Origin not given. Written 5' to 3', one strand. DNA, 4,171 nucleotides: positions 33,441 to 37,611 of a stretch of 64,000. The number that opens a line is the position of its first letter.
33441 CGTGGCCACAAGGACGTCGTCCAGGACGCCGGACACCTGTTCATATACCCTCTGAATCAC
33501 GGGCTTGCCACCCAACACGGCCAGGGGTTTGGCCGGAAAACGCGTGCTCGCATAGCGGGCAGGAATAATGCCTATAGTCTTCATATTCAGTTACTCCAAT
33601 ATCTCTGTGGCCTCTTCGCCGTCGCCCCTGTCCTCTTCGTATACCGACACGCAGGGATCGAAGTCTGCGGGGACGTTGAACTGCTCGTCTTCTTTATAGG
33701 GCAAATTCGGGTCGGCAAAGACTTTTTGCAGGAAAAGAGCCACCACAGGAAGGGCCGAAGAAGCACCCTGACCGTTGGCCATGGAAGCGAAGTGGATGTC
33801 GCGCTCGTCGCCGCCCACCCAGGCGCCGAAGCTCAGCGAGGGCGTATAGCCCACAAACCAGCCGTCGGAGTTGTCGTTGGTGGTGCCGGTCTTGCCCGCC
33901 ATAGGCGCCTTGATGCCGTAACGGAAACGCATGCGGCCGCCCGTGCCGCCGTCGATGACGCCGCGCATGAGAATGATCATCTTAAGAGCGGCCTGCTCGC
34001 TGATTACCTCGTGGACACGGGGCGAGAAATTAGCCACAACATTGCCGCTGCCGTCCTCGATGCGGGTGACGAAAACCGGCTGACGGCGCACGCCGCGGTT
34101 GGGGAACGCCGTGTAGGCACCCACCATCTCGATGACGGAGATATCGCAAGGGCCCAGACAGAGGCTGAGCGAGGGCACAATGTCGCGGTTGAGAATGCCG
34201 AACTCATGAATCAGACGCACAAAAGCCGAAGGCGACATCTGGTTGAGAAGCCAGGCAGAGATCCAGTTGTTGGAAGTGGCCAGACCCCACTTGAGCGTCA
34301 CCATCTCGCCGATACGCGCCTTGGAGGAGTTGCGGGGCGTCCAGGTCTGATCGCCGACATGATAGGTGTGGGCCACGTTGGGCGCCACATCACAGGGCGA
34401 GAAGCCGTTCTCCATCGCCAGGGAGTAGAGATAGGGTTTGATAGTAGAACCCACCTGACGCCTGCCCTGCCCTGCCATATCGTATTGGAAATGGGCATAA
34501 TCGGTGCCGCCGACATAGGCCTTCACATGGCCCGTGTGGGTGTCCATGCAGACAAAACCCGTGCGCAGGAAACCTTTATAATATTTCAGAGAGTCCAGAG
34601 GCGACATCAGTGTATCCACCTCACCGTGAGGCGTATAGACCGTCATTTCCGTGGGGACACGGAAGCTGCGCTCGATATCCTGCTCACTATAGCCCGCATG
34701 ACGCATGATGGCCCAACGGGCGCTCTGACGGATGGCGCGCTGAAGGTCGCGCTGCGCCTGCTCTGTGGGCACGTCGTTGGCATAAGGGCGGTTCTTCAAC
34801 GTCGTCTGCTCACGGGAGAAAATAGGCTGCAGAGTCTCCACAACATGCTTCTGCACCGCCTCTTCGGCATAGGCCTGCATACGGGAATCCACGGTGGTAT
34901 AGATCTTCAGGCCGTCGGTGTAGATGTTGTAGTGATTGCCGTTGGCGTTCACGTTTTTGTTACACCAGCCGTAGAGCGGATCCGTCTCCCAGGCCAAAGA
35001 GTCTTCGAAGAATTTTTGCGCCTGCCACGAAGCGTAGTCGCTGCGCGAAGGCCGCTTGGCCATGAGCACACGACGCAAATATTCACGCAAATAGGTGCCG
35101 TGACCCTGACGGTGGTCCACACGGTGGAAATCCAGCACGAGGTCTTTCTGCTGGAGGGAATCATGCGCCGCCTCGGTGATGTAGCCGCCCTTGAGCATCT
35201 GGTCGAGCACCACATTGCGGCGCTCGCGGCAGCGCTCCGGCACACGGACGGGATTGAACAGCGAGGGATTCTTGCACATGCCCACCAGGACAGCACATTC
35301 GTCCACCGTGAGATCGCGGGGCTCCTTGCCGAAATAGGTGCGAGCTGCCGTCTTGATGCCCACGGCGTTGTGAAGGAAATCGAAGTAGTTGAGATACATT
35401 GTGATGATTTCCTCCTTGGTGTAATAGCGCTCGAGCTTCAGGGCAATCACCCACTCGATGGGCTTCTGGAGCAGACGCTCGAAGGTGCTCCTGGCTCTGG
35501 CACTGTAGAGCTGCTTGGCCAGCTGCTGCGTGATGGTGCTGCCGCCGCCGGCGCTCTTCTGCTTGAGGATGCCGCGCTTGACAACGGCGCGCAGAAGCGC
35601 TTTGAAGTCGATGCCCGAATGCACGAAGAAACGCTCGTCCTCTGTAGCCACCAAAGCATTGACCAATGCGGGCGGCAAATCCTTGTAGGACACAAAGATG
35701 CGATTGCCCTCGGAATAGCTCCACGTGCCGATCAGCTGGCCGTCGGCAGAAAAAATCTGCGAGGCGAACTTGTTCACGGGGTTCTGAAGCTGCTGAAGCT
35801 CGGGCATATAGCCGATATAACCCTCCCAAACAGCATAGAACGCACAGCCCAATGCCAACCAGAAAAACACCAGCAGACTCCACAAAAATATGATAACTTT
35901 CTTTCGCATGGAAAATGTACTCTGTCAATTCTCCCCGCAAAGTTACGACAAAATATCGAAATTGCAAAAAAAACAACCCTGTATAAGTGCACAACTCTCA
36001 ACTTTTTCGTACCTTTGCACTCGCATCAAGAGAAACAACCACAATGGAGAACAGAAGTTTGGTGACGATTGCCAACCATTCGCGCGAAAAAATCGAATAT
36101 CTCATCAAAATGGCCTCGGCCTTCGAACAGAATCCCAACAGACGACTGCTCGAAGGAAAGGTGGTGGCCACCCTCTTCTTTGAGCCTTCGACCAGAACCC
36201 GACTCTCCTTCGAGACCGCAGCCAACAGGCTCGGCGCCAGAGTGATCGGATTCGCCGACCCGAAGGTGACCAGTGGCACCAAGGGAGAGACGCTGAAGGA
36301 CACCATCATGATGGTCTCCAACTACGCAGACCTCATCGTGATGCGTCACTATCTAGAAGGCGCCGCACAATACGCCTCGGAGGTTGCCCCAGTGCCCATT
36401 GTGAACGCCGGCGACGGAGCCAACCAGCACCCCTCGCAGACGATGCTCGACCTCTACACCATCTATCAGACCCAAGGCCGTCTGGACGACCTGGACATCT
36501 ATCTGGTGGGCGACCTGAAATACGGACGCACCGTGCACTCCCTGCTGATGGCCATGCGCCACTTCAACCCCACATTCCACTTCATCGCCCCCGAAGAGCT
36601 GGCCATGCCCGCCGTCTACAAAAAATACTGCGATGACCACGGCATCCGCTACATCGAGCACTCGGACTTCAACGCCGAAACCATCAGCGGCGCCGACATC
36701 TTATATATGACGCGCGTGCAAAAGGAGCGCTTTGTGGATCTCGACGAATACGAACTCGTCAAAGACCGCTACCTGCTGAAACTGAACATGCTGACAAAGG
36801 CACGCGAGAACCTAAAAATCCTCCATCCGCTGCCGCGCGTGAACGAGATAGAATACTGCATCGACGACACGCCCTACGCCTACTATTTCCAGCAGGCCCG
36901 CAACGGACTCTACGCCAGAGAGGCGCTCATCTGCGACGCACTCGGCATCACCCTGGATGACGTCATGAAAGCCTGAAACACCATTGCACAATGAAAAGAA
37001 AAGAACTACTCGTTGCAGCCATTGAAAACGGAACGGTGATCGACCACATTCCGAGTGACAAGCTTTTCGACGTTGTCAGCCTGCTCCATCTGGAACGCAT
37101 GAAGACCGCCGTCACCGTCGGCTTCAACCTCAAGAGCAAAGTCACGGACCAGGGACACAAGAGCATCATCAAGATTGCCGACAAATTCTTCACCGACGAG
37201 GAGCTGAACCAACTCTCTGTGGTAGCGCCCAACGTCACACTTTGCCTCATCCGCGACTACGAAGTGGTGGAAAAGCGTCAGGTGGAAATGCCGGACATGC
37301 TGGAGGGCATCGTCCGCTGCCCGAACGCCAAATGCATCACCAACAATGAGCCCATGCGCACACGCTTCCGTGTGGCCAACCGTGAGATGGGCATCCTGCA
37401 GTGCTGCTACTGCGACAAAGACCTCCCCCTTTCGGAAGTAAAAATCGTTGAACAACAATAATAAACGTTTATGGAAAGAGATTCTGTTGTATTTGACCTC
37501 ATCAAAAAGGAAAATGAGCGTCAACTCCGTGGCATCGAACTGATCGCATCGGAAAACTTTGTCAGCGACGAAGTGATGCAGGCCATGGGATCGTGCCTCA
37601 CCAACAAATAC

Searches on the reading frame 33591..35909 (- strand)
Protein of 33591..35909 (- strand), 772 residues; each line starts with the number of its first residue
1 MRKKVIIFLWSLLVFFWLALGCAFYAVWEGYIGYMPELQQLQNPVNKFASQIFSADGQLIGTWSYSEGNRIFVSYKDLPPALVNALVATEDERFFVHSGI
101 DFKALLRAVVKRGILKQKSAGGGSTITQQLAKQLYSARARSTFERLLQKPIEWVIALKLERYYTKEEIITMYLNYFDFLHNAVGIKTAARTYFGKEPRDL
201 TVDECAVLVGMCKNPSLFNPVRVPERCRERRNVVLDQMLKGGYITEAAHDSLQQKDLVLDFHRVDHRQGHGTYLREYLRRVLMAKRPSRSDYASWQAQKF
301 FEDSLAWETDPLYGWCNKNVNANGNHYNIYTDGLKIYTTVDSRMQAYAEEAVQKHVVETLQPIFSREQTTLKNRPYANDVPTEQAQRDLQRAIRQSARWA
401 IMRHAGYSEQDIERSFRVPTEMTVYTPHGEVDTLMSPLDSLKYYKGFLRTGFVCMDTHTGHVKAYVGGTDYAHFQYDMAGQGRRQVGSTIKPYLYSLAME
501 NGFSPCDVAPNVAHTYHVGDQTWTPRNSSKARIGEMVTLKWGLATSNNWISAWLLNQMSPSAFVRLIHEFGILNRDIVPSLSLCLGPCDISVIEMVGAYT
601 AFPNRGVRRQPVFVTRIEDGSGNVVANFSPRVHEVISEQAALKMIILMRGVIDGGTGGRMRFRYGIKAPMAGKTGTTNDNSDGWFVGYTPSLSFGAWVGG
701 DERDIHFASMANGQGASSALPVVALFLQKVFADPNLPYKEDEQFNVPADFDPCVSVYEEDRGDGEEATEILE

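Call 35: search_protein_families(library=pfam, proteins=[window:33591-35909:-], max_evalue=0.001)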
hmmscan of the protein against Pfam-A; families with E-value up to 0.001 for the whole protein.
window:33591-35909:- (772 aa): 2 families
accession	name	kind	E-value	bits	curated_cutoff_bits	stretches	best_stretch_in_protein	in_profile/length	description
PF00912.28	Transgly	-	5.8e-57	192.4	27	1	57-238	2-177/178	Transglycosylase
PF00905.27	Transpeptidase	-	3.8e-27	95.7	22.1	1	451-691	2-267/299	Penicillin binding protein transpeptidase domain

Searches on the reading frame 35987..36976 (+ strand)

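Call 36: search_protein_families(library=pfam, proteins=[window:35987-36976:+], max_evalue=0.001)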
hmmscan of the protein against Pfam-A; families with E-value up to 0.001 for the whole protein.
window:35987-36976:+ (329 aa): 2 families
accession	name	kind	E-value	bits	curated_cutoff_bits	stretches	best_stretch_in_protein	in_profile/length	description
PF02729.26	OTCace_N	-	3.7e-45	154.1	29.9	1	23-161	1-148/148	Aspartate/ornithine carbamoyltransferase, carbamoyl-P binding domain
PF00185.30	OTCace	-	9e-27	94.5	29.4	1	168-315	2-154/157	Aspartate/ornithine carbamoyltransferase, Asp/Orn binding domain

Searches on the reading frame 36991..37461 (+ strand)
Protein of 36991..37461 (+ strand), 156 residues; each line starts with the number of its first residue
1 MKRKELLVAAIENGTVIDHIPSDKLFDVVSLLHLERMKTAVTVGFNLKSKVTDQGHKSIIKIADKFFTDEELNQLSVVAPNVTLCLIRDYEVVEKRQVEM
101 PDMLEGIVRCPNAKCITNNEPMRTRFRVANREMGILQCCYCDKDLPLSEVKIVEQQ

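Call 36: search_protein_families(library=pfam, proteins=[window:36991-37461:+], max_evalue=0.001)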
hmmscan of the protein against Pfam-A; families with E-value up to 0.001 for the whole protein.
window:36991-37461:+ (156 aa): 2 families
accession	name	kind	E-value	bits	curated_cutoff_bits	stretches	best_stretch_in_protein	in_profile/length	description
PF01948.23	PyrI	-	5.3e-30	103.9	25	1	7-99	2-93/93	Aspartate carbamoyltransferase regulatory chain, allosteric domain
PF02748.20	PyrI_C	-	3.7e-17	62.3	23.4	1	104-145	2-43/48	Aspartate carbamoyltransferase regulatory chain, metal binding domain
